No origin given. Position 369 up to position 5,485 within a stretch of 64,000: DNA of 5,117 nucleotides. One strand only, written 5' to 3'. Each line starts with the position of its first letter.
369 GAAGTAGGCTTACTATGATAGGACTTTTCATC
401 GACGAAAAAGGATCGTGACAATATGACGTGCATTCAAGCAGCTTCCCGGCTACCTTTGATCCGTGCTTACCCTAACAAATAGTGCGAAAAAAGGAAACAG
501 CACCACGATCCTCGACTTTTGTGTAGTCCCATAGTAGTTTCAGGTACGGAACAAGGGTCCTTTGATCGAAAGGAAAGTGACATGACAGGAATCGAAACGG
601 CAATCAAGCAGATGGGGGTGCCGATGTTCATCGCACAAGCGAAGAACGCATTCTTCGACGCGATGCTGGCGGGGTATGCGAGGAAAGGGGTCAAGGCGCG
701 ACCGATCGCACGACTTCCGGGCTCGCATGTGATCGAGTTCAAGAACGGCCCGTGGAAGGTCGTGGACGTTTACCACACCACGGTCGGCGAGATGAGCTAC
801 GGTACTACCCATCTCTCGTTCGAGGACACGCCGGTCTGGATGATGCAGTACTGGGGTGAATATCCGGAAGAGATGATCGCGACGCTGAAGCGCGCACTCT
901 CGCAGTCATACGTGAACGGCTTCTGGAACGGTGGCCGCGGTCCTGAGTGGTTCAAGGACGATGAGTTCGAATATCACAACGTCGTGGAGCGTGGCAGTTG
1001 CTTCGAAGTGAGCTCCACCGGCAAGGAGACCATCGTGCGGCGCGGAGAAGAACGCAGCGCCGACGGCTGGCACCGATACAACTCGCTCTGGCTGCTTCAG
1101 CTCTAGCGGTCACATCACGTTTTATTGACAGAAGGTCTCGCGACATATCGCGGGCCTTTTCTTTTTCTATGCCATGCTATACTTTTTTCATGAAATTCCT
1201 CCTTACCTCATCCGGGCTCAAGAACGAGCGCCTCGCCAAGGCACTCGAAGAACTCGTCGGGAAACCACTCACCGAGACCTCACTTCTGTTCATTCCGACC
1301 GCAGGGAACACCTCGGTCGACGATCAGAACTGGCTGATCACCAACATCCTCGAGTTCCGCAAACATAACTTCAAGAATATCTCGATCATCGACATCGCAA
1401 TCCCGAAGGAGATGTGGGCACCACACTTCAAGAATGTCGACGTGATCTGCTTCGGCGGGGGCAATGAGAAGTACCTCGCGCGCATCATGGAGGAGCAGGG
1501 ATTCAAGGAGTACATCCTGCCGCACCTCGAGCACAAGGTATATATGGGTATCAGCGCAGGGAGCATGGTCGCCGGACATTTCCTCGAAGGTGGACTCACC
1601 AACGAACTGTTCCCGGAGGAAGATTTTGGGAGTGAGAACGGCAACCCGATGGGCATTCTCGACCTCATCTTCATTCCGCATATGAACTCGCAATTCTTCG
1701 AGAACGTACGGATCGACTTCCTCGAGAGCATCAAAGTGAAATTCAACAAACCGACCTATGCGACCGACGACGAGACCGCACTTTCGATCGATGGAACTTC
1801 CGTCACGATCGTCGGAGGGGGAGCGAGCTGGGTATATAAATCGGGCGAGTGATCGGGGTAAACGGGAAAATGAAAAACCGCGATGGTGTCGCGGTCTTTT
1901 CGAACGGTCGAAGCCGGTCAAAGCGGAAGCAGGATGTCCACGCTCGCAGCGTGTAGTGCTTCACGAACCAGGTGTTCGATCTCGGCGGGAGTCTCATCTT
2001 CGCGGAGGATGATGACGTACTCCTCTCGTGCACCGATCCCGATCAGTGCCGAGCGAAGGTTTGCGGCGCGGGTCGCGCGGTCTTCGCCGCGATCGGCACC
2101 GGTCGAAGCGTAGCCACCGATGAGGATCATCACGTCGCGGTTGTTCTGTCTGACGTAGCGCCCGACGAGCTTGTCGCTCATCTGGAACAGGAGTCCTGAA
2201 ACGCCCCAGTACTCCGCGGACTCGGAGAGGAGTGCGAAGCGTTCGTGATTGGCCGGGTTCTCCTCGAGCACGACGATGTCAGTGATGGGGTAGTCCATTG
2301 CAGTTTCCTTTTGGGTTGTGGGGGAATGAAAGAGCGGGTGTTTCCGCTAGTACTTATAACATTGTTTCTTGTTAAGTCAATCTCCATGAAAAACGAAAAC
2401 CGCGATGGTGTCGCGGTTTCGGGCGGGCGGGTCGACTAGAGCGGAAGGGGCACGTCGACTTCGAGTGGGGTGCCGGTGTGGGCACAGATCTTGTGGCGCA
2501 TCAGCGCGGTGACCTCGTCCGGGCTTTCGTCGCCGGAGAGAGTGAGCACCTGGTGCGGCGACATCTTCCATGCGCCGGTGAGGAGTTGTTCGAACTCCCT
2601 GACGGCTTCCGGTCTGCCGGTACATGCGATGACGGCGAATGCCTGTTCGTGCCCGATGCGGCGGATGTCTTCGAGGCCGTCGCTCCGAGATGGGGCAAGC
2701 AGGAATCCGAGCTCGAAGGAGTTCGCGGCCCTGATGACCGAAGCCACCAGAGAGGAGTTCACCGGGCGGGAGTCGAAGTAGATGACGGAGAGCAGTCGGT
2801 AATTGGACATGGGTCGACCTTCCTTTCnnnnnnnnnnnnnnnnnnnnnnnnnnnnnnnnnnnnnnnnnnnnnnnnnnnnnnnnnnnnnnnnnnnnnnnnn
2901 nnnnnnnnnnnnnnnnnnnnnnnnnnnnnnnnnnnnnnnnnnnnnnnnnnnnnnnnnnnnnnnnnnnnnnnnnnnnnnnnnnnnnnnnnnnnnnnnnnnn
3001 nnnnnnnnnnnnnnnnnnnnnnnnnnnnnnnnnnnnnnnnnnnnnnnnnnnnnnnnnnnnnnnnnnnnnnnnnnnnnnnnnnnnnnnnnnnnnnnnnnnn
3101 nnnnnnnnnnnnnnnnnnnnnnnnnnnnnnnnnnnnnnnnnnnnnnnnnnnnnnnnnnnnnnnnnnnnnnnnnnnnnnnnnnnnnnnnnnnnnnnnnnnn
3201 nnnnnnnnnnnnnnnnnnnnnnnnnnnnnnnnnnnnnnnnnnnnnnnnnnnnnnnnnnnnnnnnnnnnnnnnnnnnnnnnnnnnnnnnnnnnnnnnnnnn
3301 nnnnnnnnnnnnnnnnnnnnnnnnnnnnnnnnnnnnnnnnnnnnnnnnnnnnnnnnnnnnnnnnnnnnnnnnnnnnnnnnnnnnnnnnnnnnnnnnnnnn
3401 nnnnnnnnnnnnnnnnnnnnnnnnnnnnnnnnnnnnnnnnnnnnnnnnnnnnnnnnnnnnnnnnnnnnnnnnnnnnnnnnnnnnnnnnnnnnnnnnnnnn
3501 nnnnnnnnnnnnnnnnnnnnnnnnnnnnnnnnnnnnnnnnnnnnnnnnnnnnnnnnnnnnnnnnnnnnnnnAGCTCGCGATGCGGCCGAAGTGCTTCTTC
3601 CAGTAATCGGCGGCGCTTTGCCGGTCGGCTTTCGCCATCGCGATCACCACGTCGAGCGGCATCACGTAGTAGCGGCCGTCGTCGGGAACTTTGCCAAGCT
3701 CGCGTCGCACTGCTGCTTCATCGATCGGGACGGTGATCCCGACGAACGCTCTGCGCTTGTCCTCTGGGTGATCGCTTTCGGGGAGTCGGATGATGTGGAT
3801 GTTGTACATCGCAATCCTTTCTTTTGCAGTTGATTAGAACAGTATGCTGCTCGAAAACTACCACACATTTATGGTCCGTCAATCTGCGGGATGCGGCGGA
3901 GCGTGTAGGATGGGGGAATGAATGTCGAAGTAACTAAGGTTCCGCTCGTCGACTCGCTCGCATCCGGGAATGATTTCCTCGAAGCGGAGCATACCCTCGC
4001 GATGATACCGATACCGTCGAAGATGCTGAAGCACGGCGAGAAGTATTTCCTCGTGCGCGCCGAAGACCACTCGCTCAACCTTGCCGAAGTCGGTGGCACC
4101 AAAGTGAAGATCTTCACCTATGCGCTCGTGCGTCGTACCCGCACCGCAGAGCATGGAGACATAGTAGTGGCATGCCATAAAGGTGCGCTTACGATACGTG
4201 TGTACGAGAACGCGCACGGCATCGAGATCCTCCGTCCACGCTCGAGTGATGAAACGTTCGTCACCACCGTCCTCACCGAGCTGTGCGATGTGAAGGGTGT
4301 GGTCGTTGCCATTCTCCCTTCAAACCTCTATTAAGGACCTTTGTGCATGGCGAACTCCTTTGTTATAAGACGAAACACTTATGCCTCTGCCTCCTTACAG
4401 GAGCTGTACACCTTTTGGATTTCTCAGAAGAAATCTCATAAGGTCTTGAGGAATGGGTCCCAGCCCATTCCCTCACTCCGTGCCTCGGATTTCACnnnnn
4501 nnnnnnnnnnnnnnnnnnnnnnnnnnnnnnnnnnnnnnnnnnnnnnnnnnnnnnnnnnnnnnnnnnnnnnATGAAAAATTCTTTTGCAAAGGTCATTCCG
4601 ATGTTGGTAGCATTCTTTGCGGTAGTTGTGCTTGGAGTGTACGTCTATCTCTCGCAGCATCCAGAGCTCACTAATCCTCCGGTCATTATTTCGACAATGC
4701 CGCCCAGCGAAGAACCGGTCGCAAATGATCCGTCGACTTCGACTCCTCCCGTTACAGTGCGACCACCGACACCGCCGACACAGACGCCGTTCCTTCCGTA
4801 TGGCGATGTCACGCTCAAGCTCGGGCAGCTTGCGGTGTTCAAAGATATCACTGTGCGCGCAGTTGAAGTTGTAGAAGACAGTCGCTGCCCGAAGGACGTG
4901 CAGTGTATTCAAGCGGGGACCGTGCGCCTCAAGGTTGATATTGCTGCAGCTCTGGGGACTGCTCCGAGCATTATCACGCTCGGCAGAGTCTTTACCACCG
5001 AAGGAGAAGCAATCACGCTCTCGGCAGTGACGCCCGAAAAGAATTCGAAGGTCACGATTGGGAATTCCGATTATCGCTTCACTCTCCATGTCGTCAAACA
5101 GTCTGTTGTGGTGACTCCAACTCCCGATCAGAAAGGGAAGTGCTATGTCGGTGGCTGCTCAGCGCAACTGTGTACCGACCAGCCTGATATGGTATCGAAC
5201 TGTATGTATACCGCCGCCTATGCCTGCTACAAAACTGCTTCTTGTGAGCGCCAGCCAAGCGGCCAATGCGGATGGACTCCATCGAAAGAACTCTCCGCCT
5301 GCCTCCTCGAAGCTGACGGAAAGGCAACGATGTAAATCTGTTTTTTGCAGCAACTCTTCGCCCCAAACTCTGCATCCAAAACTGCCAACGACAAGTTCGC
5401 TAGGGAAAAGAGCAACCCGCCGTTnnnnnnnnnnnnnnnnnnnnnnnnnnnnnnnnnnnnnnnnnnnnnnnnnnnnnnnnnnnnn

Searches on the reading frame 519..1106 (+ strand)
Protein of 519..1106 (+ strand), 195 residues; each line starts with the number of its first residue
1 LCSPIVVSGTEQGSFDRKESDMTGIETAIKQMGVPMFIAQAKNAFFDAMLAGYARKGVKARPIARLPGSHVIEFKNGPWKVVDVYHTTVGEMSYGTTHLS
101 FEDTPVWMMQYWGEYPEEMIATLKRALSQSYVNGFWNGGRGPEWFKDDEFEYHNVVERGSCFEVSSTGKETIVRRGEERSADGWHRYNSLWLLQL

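Call 80: search_protein_families(library=phrogs, proteins=[window:519-1106:+], max_evalue=0.01)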
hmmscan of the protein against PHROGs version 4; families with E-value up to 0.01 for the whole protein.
window:519-1106:+ (195 aa): 0 families

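Call 81: search_protein_families(library=pfam, proteins=[window:519-1106:+], max_evalue=0.01)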
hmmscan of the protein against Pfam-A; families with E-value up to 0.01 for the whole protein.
window:519-1106:+ (195 aa): 1 family
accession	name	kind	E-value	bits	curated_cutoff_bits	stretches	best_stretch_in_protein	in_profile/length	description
PF18931.5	DUF5680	-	4.6e-06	27.4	25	1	95-176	11-91/104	Domain of unknown function (DUF5680)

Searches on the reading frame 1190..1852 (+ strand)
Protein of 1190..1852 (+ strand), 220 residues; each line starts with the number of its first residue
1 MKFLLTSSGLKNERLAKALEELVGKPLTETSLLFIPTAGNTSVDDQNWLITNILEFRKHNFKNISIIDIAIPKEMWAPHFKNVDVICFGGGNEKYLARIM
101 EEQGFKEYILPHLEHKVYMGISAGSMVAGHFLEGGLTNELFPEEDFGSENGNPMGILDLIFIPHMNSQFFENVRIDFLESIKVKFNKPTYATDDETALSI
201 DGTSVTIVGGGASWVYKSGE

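Call 80: search_protein_families(library=phrogs, proteins=[window:1190-1852:+], max_evalue=0.01)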
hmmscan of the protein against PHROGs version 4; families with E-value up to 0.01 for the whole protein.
window:1190-1852:+ (220 aa): 0 families

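Call 81: search_protein_families(library=pfam, proteins=[window:1190-1852:+], max_evalue=0.01)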
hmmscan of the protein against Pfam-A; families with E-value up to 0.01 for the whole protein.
window:1190-1852:+ (220 aa): 1 family
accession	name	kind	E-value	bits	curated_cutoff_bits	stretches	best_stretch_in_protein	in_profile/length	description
PF03575.23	Peptidase_S51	-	2.9e-24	86.3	23.9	1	4-207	2-205/206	Peptidase family S51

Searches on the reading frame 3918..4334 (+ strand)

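Call 37: search_protein_families(library=ncbifam, proteins=[window:3918-4334:+], max_evalue=0.1)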
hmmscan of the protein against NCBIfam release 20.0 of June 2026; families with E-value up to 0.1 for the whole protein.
window:3918-4334:+ (138 aa): 2 families
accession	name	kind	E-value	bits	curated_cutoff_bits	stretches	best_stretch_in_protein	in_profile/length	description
TIGR00498.1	lexA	equivalog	2.2e-11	43.7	110.95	1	6-133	78-199/203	transcriptional repressor LexA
NF007621.2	PRK10276.1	subfamily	7.6e-08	32.4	110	1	28-132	14-113/115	translesion error-prone DNA polymerase V autoproteolytic subunit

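Call 80: search_protein_families(library=phrogs, proteins=[window:3918-4334:+], max_evalue=0.01)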
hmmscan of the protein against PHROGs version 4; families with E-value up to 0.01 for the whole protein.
window:3918-4334:+ (138 aa): 3 families
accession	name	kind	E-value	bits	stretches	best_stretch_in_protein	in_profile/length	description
phrog_811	-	DNA, RNA and nucleotide metabolism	3.9e-07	30.7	1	15-133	20-132/140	UmuD-like protein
phrog_4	-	transcription regulation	0.00021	21.4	1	4-136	210-339/400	transcriptional repressor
phrog_10470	-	DNA, RNA and nucleotide metabolism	0.0071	17.1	0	71-131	14-73/79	UmuD-like protein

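Call 81: search_protein_families(library=pfam, proteins=[window:3918-4334:+], max_evalue=0.01)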
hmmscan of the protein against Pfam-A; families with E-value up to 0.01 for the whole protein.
window:3918-4334:+ (138 aa): 2 families
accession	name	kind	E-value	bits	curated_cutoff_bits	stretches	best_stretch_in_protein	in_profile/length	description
PF00717.28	Peptidase_S24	-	2.7e-10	40.4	23.3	1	9-110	1-96/116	Peptidase S24-like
PF01900.24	RNase_P_Rpp14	-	0.0016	19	23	1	70-131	25-86/104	Rpp14/Pop5 family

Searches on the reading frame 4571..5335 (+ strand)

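Call 37: search_protein_families(library=ncbifam, proteins=[window:4571-5335:+], max_evalue=0.1)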
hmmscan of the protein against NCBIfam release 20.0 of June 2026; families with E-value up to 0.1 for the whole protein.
window:4571-5335:+ (254 aa): 2 families
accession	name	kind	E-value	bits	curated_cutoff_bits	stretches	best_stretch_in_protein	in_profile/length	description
TIGR04292.1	heavy_Cys_CGP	equivalog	8.8e-10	38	200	1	179-247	114-190/381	CGP-CTERM-anchored Cys-rich protein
TIGR04289.1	heavy_Cys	domain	0.00013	22.5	50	1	190-235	7-52/52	eight-cysteine-cluster domain-containing protein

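Call 80: search_protein_families(library=phrogs, proteins=[window:4571-5335:+], max_evalue=0.01)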
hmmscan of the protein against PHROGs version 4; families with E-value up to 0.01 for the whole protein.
window:4571-5335:+ (254 aa): 0 families

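Call 81: search_protein_families(library=pfam, proteins=[window:4571-5335:+], max_evalue=0.01)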
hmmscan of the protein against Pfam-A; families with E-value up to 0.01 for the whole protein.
window:4571-5335:+ (254 aa): 1 family
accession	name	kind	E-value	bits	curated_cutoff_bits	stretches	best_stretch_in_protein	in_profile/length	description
PF00478.31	IMPDH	-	0.0081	15.6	25.6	1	96-166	194-264/345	IMP dehydrogenase / GMP reductase domain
